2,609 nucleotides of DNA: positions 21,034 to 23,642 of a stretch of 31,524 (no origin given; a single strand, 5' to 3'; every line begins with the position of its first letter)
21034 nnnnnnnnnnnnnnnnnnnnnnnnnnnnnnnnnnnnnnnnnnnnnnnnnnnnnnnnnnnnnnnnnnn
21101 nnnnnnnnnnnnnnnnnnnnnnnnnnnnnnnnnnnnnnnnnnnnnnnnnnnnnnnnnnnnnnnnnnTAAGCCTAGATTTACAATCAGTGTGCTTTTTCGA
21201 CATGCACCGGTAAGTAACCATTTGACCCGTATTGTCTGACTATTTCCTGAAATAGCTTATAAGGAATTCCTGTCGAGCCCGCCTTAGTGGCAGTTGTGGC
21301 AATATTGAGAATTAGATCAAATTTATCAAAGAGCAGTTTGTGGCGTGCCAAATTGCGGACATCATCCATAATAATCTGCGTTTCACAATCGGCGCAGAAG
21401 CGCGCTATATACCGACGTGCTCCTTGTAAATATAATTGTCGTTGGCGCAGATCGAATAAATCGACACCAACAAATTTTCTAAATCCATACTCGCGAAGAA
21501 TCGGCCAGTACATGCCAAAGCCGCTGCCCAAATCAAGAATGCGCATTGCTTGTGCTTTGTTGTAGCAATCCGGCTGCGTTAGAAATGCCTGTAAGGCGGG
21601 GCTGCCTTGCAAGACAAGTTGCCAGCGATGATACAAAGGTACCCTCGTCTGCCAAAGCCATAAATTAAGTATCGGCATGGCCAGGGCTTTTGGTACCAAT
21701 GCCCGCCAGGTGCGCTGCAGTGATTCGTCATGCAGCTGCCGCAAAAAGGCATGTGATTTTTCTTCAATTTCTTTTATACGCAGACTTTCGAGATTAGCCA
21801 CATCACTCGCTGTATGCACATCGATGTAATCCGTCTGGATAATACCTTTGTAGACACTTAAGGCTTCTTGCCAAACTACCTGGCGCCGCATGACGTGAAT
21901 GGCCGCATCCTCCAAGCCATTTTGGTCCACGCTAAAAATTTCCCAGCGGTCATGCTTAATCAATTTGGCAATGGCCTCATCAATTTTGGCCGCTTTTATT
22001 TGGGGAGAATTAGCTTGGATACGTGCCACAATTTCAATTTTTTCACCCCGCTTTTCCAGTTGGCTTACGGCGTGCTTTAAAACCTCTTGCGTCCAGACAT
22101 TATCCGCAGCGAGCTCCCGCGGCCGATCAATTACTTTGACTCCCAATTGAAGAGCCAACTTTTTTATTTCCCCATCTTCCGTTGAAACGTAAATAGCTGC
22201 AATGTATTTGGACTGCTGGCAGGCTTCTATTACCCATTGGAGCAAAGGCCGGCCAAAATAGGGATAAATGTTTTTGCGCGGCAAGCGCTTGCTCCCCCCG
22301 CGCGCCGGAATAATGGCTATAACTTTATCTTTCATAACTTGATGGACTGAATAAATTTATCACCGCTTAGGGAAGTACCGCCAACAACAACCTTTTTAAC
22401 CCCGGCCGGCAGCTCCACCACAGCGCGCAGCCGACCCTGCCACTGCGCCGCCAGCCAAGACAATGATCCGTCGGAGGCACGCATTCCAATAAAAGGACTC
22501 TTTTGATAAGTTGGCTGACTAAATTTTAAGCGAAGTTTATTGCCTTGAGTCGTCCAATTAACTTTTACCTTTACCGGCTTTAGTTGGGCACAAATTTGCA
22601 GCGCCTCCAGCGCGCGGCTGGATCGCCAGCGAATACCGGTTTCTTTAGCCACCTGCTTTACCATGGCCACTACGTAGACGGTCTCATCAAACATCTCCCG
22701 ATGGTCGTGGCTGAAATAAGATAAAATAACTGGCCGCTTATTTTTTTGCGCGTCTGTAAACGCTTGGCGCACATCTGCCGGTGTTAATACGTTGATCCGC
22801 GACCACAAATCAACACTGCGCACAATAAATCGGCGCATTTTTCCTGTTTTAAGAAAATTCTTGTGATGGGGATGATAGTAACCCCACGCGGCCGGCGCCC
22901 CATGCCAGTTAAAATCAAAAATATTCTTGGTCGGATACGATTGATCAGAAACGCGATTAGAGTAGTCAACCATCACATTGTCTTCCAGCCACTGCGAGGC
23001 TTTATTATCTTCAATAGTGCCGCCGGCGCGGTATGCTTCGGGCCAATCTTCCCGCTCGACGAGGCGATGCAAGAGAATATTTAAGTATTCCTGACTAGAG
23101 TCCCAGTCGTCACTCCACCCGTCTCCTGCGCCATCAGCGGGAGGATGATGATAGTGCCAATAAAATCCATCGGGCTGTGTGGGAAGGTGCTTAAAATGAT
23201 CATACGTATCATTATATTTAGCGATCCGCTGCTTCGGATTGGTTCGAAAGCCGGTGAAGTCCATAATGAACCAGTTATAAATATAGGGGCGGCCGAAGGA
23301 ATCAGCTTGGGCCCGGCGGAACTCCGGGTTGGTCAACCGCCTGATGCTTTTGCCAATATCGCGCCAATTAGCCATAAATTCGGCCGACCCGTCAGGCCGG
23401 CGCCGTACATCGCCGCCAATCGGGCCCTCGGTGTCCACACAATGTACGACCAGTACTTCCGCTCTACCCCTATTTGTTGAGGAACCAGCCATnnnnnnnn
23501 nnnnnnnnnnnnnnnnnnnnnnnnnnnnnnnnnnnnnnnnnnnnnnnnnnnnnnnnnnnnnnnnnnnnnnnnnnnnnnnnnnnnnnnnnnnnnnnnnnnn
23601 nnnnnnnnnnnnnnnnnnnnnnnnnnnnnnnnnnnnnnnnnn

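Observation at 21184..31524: Nucleotidyltransferase-dense operon: candidate undescribed pathway for activating and attaching phospho-substituents to a surface glycan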

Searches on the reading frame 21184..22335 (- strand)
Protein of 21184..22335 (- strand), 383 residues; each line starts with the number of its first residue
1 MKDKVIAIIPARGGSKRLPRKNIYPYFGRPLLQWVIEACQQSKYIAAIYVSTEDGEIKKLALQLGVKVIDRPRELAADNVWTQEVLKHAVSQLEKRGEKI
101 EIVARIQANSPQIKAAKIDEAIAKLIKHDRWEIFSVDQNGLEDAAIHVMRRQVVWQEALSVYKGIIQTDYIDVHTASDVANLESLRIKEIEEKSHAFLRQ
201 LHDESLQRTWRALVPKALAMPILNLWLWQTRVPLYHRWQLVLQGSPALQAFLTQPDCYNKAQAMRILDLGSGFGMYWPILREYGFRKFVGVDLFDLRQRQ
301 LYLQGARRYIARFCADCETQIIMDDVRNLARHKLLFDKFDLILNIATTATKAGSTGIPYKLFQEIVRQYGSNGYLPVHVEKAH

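Call 4: search_protein_families(library=pfam, proteins=[window:21184-22335:-], max_evalue=0.01)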
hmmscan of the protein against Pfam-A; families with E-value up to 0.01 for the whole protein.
window:21184-22335:- (383 aa): 3 families
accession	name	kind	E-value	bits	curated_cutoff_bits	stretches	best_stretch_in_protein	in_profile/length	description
PF02348.25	CTP_transf_3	-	2.4e-24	86.8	22.6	1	6-130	1-121/217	Cytidylyltransferase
PF12804.13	NTP_transf_3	-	0.0001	22.9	27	1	8-73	2-67/160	MobA-like NTP transferase domain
PF13489.12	Methyltransf_23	-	0.0015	18.7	27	1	261-344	21-87/164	Methyltransferase domain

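Call 5: search_protein_families(library=ncbifam, proteins=[window:21184-22335:-], max_evalue=0.01)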
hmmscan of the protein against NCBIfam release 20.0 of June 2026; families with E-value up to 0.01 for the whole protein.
window:21184-22335:- (383 aa): 9 families
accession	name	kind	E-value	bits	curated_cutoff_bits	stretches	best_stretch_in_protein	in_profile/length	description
TIGR03584.1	PseF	equivalog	3.3e-30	105.4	205.7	1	6-137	1-132/222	pseudaminic acid cytidylyltransferase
NF003952.0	PRK05450.1-5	subfamily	1.9e-18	66.5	193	1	4-137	2-128/250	3-deoxy-manno-octulosonate cytidylyltransferase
NF009905.0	PRK13368.1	subfamily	1.9e-17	63.4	255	1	4-132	2-121/243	3-deoxy-manno-octulosonate cytidylyltransferase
NF003950.0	PRK05450.1-3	subfamily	4.7e-16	58.9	234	1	4-146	2-138/248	3-deoxy-manno-octulosonate cytidylyltransferase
NF003948.0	PRK05450.1-1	equivalog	5.1e-10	39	281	1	3-127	4-122/248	3-deoxy-manno-octulosonate cytidylyltransferase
TIGR00466.1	kdsB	equivalog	1.3e-06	28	155.2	1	6-125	4-116/241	3-deoxy-manno-octulosonate cytidylyltransferase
TIGR03310.1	matur_MocA_YgfJ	equivalog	0.0061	16.6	186.45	0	7-71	2-69/188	molybdenum cofactor cytidylyltransferase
TIGR00454.1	TIGR00454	hypoth_equivalog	0.0062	16.4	174.7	0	118-185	118-183/183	TIGR00454 family protein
TIGR00453.1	ispD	equivalog_domain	0.0062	16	181.3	0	7-126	2-118/219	2-C-methyl-D-erythritol 4-phosphate cytidylyltransferase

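Call 41: search_solved_structures(query=window:21184-22335:-, max_evalue=0.01)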
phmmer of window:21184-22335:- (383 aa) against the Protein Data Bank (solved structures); distinct sequences matched with E-value up to 0.01: 14.
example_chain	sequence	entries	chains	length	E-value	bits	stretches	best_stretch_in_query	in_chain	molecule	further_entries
6ifd_A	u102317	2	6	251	5.4e-24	88.2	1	2-124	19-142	CMP-N-acetylneuraminate Synthetase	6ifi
9ftb_A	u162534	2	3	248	4.8e-21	78.5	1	6-121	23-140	NeuA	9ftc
9t4z_A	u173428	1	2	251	5e-15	58.7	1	4-114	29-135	PpNeuA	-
1qwj_A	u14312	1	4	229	1e-13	54.4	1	6-136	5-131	cytidine monophospho-N-acetylneuraminic acid synthetase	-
1eyr_A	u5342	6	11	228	1.9e-10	43.6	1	3-124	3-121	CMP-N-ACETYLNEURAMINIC ACID SYNTHETASE | N-acylneuraminate cytidylyltransferase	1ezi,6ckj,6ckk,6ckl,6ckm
1gq9_A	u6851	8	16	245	5.1e-07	32.3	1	4-71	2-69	3-DEOXY-MANNO-OCTULOSONATE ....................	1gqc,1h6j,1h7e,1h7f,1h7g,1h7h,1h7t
4xwi_A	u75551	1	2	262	4.6e-05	25.9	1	6-134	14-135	3-deoxy-manno-octulosonate cytidylyltransferase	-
3tqd_A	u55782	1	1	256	6.1e-05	25.5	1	7-135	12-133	3-deoxy-manno-octulosonate cytidylyltransferase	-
3oam_A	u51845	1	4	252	0.00017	24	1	7-90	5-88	3-deoxy-manno-octulosonate cytidylyltransferase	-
3duv_A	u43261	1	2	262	0.0012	21.3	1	7-118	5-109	3-deoxy-manno-octulosonate cytidylyltransferase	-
1vh3_A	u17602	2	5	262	0.0012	21.2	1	7-118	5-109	3-deoxy-manno-octulosonate cytidylyltransferase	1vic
2y6p_A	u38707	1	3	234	0.0021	20.5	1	7-63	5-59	3-DEOXY-MANNO-OCTULOSONATE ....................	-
3pol_A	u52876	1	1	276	0.0053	19.1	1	7-126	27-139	3-deoxy-manno-octulosonate cytidylyltransferase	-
4fcu_A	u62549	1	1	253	0.0056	19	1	8-126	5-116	3-deoxy-manno-octulosonate cytidylyltransferase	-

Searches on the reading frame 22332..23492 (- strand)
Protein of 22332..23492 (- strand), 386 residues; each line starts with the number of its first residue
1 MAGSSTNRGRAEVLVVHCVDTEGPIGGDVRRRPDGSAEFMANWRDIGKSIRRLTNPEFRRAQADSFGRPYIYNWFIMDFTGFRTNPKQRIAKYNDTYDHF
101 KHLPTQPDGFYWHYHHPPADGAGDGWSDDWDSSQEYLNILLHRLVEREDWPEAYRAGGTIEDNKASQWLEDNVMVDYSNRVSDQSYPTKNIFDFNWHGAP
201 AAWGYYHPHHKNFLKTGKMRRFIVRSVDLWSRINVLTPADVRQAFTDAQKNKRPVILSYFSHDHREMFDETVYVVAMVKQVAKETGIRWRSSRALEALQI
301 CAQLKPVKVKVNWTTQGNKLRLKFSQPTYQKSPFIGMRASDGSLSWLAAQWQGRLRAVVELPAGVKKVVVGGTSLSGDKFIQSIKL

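Call 4: search_protein_families(library=pfam, proteins=[window:22332-23492:-], max_evalue=0.01)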
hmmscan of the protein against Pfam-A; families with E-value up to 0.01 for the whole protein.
window:22332-23492:- (386 aa): 0 families

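Call 5: search_protein_families(library=ncbifam, proteins=[window:22332-23492:-], max_evalue=0.01)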
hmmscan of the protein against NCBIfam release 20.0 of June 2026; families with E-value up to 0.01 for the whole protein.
window:22332-23492:- (386 aa): 0 families

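Call 39: search_solved_structures(query=window:22332-23492:-, max_evalue=10)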
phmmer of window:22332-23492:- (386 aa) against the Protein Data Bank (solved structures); distinct sequences matched with E-value up to 10: 4.
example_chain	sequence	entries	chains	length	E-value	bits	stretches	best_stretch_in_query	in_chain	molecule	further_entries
9f90_H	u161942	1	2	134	0.016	17.2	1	203-287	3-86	RSVF-multi-epitope designed scaffold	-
8d0k_D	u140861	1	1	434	0.59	12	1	113-246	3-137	DNA primase small subunit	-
9jej_A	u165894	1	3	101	0.9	11.4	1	109-147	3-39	Histone acetyltransferase p300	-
4i9o_A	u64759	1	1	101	1.1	11.1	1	109-153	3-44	CREB-binding protein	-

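Call 52: search_protein_representatives(protein=window:22332-23492:-)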
Query: 386 residues. Proteins with E-value up to 0.001 (for the whole library): 326; up to 1e-10: 169; up to 1e-30: 57. The best 150 are listed.
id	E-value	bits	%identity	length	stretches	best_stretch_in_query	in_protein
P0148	9.5e-119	413.1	51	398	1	10-379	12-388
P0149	8.5e-112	390.2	48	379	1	13-380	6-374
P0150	4.8e-81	289.0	49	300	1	12-300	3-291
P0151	4.5e-71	256.1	60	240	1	11-186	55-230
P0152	1.5e-63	231.4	40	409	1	11-344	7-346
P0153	3.1e-57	210.5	36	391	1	11-348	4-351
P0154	8.1e-56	205.9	41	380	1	11-299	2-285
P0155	1.4e-54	201.8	40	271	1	117-381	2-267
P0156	1.6e-54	201.6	37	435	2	39-342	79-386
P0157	1.3e-51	192.1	37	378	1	13-305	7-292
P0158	5.4e-51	190.0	33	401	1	12-378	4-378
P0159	8.5e-51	189.3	33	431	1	13-343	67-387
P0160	1.3e-49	185.4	36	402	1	12-302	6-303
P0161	8.8e-48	179.4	35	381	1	13-337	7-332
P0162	5.4e-47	176.8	32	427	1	13-384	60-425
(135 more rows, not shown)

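Call 60: search_protein_families(library=pfam, alignment_id=A3, max_evalue=0.01)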
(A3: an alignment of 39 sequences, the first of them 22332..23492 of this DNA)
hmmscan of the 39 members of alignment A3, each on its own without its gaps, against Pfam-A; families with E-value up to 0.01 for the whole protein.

A. member 1, window:22332-23492:- (386 aa): 0 families

B. families by the number of members that match (of 39 scanned): 16 families
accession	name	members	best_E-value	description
PF08241.18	Methyltransf_11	2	9.8e-14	Methyltransferase domain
PF13847.12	Methyltransf_31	2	3.7e-12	Methyltransferase domain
PF13860.13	FlgD_ig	2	2e-11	FlgD Ig-like domain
PF13649.12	Methyltransf_25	2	1.4e-09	Methyltransferase domain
PF08242.18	Methyltransf_12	2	1.2e-08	Methyltransferase domain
PF13489.12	Methyltransf_23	2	9.6e-06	Methyltransferase domain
PF18962.6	Por_Secre_tail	1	1.8e-08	Secretion system C-terminal sorting domain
PF13620.12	CarboxypepD_reg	1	1.4e-07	Carboxypeptidase regulatory-like domain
PF00551.24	Formyl_trans_N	1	2e-05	Formyl transferase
PF00404.24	Dockerin_1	1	0.00016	Dockerin type I domain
PF17210.9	SdrD_B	1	0.00016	SdrD B-like domain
PF19077.6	Big_13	1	0.0005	Bacterial Ig-like domain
PF05345.18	He_PIG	1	0.0013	Putative Ig domain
PF24607.1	CBM_AftD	1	0.0045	Arabinofuranosyltransferase D, third carbohydrate binding module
PF13585.12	CHU_C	1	0.0063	CHU_C Type IX secretion signal domain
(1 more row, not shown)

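Call 61: search_solved_structures(query=A3, max_evalue=10)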
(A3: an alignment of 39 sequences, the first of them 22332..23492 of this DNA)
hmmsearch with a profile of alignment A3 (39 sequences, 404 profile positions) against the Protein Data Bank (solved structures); distinct sequences matched with E-value up to 10: 2.
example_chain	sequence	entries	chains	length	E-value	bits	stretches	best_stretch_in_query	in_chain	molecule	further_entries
1a05_A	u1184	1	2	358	2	10.4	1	241-306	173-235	3-ISOPROPYLMALATE DEHYDROGENASE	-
8a3k_UNK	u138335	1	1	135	3.8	9.5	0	264-291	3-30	sc-apCC-4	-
